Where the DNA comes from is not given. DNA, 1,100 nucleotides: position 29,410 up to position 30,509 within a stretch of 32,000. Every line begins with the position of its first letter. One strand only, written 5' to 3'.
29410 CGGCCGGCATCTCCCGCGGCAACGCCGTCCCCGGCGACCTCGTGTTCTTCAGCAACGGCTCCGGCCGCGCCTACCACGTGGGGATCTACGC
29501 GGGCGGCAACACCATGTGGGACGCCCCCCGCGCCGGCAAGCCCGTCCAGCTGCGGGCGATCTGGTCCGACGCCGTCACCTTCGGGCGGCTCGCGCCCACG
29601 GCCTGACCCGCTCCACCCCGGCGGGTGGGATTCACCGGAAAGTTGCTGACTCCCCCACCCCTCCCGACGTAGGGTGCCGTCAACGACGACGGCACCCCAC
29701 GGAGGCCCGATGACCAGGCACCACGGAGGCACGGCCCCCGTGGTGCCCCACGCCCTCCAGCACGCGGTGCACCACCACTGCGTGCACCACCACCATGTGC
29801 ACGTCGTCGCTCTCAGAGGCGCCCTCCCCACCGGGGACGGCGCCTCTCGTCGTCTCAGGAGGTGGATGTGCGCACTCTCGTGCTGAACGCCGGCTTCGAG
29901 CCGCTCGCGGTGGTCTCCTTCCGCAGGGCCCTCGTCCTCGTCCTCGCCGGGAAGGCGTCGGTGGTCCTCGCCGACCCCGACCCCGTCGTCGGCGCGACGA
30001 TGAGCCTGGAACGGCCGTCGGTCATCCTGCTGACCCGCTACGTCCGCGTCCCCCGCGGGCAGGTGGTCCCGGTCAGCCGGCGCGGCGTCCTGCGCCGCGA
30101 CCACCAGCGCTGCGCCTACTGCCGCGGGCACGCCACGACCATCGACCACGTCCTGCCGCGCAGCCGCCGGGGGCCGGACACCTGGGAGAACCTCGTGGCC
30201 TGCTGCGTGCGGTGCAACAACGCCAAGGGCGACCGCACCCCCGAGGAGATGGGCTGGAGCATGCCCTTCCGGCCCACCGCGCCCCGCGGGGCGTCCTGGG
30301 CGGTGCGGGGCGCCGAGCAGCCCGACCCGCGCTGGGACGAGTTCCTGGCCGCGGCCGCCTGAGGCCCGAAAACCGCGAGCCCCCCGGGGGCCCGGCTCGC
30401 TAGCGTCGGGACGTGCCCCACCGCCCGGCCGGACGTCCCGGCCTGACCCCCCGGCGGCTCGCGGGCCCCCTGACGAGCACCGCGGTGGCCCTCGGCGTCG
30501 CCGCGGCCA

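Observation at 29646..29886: Promoter- and SD-equipped 58-codon histidine-rich sORF overlapping a conserved-type small HNH nuclease gene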

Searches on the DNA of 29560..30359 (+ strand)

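Call 13: search_rna_families(source=window, start=29560, end=29920, threshold=evalue, max_evalue=10, show_alignments=3)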
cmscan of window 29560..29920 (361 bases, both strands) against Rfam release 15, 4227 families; matches with E-value up to 10: 4.
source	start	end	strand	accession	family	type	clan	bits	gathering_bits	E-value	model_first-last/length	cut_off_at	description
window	29815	29847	-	RF03390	mir-2450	Gene; miRNA;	-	19.2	59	0.36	1-73/73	no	mir-2450 microRNA precursor family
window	29662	29713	-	RF03505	mir-9128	Gene; miRNA;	-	17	53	3.1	20-73/95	no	mir-9128 microRNA precursor family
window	29659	29706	-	RF02093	mir-2968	Gene; miRNA;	-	16.2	70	3.6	1-106/106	no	mir-2968 microRNA precursor family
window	29816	29871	-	RF01763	Guanidine-III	Cis-reg; riboswitch;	-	11.5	36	5.9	1-67/67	no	Guanidine-III riboswitch aptamer (yKKC-III)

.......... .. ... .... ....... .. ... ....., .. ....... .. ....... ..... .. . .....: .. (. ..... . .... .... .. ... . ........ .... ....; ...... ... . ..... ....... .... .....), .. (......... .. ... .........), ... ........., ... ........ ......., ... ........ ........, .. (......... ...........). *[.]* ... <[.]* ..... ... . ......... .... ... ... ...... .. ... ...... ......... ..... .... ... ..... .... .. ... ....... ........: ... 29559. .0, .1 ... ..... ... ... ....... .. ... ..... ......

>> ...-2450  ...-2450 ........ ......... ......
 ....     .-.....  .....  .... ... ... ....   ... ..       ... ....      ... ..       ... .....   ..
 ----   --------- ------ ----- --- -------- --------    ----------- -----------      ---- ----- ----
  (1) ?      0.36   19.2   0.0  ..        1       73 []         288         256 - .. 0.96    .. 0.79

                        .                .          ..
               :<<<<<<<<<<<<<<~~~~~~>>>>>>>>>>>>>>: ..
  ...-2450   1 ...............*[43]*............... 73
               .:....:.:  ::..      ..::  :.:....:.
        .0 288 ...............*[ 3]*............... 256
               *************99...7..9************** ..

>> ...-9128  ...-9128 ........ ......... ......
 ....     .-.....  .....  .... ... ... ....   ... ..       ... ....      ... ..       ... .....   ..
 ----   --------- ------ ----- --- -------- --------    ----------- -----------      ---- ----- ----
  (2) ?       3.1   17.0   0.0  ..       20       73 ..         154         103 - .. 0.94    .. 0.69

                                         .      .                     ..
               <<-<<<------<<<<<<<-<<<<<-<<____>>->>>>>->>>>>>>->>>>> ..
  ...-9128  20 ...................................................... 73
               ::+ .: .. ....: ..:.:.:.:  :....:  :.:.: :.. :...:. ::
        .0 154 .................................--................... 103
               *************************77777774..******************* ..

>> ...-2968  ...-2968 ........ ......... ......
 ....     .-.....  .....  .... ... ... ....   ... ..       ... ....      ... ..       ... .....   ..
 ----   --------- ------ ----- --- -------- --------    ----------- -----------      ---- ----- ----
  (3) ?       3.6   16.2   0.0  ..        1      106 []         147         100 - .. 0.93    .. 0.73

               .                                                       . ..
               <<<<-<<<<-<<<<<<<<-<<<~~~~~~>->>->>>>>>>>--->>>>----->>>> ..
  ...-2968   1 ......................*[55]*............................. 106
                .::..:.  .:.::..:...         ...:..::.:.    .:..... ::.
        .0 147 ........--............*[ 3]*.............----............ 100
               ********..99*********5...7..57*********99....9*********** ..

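Call 71: search_rna_families(sources=[L053, L058, L064, L071, L028, L056, L081, L082, L009, L016, L012], threshold=gathering)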
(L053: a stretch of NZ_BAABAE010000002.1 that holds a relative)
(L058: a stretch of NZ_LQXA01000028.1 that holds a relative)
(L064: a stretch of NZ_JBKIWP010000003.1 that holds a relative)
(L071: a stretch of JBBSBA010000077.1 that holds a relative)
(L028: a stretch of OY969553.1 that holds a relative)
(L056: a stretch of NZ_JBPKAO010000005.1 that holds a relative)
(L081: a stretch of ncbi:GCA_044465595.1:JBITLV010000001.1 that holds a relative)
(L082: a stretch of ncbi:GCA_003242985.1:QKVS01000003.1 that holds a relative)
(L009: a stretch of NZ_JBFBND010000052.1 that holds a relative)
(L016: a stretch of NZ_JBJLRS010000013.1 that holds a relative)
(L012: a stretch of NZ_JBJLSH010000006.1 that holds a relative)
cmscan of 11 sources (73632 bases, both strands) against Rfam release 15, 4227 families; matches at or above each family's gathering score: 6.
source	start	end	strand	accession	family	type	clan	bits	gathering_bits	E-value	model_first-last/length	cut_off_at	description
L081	2670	2817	+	RF00379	c-di-AMP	Cis-reg; riboswitch;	-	69.3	38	6.2e-14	1-134/134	no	c-di-AMP riboswitch aptamer (ydaO/yuaA leader)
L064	6082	6153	+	RF00005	tRNA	Gene; tRNA;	CL00001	59.3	29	3.2e-10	1-71/71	no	tRNA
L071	5438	5509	+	RF00005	tRNA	Gene; tRNA;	CL00001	59.3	29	3.2e-10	1-71/71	no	tRNA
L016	1435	1604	+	RF00379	c-di-AMP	Cis-reg; riboswitch;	-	55.6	38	4e-10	1-134/134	no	c-di-AMP riboswitch aptamer (ydaO/yuaA leader)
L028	1637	1834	+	RF00379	c-di-AMP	Cis-reg; riboswitch;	-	52.4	38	3.1e-09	1-134/134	no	c-di-AMP riboswitch aptamer (ydaO/yuaA leader)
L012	1674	1835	+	RF00379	c-di-AMP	Cis-reg; riboswitch;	-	51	38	7.9e-09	1-134/134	no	c-di-AMP riboswitch aptamer (ydaO/yuaA leader)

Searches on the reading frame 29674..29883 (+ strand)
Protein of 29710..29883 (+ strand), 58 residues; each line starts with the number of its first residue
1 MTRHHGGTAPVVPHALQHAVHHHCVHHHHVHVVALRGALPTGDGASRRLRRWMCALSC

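Call 6: search_protein_families(library=pfam, proteins=[window:29710-29883:+, window:29674-29883:+], max_evalue=0.1)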
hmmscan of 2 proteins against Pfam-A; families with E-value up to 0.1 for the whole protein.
window:29710-29883:+ (58 aa): 0 families

window:29674-29883:+ (70 aa): 0 families

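Call 18: search_protein_families(library=ncbifam, proteins=[window:29710-29883:+], max_evalue=1)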
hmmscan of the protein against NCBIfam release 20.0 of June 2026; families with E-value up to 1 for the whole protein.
seq(58 aa): 0 families

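Call 23: find_homologous_proteins(query=A1, max_evalue=0.01)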
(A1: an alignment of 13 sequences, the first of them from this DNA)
Query A1 (13 sequences) (58 aa, profile of the alignment): 5 proteins with E <= 0.01 among 4020 candidates.
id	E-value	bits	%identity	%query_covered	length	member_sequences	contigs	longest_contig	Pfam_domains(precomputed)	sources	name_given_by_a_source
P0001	2.4e-26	110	70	90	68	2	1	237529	-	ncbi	-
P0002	1.0e-22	98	63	55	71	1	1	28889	-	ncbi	-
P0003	1.3e-19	88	100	100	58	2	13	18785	-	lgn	-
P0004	8.3e-18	83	68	57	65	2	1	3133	-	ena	-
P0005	5.7e-17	80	80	100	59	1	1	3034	-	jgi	jgi:hypothetical protein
